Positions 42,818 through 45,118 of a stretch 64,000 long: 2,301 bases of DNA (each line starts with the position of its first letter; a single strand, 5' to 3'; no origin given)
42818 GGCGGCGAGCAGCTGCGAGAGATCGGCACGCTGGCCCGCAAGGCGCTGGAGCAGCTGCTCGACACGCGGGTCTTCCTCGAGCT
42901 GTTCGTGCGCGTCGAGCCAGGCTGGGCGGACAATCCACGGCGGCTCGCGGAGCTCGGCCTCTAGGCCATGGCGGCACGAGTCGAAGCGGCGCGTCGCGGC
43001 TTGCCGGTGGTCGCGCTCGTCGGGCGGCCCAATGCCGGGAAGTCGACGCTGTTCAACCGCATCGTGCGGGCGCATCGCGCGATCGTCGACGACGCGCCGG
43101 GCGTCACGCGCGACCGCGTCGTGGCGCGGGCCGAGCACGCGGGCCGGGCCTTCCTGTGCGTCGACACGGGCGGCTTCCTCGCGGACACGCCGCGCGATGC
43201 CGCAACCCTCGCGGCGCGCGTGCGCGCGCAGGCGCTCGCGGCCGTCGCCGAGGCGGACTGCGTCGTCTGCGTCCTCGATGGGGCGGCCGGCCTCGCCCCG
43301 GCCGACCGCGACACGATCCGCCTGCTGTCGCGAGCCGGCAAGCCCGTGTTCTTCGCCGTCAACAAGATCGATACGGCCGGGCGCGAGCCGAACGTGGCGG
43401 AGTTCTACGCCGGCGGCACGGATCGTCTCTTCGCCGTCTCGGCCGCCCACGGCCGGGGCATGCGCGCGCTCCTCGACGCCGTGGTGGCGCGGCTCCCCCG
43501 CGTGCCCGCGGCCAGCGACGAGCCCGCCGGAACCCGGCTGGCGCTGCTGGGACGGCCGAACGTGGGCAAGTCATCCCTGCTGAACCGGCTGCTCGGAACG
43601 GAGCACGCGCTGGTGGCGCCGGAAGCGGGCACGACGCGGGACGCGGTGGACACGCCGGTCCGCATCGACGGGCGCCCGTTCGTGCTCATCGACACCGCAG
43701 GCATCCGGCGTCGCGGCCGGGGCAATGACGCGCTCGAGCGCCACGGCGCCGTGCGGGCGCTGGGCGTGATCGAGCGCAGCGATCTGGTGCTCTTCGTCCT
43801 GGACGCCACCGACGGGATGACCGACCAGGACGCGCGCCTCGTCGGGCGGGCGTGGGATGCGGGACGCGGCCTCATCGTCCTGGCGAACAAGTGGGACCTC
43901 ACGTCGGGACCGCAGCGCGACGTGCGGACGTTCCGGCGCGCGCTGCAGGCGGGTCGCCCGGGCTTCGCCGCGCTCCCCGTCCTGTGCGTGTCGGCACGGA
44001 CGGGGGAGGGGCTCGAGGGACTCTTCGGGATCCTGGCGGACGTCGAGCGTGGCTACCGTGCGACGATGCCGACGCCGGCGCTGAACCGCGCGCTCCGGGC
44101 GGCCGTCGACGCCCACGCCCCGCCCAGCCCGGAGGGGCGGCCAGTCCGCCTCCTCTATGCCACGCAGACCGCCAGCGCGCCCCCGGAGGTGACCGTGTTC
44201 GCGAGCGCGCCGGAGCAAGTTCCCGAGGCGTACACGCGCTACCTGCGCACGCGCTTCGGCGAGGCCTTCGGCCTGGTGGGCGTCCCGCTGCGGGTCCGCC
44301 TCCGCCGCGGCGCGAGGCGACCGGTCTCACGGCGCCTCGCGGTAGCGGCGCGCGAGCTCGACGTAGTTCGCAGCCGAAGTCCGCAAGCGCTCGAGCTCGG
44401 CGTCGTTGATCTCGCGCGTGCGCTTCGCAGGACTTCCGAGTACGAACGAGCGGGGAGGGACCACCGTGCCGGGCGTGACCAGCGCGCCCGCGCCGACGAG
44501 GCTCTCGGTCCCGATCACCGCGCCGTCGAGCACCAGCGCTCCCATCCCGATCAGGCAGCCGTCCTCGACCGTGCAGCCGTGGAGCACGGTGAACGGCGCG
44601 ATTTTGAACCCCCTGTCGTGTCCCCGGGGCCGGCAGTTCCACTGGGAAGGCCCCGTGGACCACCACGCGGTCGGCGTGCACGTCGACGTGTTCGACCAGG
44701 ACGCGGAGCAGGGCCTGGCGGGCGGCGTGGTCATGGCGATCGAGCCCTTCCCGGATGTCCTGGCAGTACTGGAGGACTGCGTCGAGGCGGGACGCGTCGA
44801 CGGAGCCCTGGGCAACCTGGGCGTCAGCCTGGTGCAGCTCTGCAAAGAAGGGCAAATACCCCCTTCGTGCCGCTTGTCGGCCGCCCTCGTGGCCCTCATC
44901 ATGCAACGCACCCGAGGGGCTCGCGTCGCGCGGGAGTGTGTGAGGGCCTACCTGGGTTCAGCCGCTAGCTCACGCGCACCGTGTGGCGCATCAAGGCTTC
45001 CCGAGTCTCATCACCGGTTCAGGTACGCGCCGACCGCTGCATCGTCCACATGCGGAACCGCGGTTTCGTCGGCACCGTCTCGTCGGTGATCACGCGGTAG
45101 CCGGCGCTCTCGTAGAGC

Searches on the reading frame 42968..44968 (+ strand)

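Call 101: search_protein_families(library=pfam, proteins=[window:42968-44968:+], max_evalue=0.00001)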
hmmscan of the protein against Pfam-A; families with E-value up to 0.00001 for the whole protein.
window:42968-44968:+ (666 aa): 7 families
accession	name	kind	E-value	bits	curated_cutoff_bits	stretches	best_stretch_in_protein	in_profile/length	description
PF01926.29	MMR_HSR1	-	8.3e-51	171.3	21.9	2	15-133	2-113/113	50S ribosome-binding GTPase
PF14714.11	KH_dom-like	-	8.4e-23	80.9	27.3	1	367-446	2-81/81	KH-domain-like of EngA bacterial GTPase enzymes, C-terminal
PF02421.24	FeoB_N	-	2.3e-20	73.1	27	2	15-140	3-121/156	Ferrous iron transport protein B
PF00009.33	GTP_EFTU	-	2.9e-19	69.8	26.5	2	91-177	88-187/188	Elongation factor Tu GTP binding domain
PF00350.29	Dynamin_N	-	7e-10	39.6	27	0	192-221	2-31/168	Dynamin family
PF04548.22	AIG1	-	5.3e-09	36.1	27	0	190-292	2-104/212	AIG1 family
PF03193.22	RsgA_GTPase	-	5.1e-08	33.4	30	0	188-216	106-134/174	RsgA GTPase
